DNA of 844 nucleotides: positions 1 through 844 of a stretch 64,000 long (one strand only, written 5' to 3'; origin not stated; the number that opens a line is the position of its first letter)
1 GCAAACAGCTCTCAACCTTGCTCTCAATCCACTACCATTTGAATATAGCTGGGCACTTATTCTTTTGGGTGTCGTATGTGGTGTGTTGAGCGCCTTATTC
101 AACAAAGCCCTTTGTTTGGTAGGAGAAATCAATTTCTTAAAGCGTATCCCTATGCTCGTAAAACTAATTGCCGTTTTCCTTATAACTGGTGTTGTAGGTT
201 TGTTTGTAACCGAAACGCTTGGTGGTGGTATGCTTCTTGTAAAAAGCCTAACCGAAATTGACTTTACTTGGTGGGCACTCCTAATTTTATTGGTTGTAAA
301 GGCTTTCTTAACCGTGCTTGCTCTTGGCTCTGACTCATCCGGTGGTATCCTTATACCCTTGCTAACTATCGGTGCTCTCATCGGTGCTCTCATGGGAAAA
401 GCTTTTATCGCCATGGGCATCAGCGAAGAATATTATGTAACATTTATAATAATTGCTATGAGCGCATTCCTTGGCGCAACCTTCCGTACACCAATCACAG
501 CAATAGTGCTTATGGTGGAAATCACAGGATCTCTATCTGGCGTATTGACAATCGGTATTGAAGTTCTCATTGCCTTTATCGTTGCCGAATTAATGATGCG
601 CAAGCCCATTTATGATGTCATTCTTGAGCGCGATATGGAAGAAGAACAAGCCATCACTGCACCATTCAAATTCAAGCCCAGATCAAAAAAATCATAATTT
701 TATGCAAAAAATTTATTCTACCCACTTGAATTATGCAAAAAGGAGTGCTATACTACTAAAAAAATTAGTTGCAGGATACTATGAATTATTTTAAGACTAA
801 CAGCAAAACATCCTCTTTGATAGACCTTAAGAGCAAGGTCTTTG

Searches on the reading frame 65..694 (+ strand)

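Call 7: search_protein_families(library=pfam, proteins=[window:65-694:+], max_evalue=0.001)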
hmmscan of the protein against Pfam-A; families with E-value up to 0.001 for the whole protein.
window:65-694:+ (210 aa): 1 family
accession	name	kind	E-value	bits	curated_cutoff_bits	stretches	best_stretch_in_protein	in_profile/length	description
PF00654.25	Voltage_CLC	-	7.1e-35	121.2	24.8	1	1-174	169-345/346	Voltage gated chloride channel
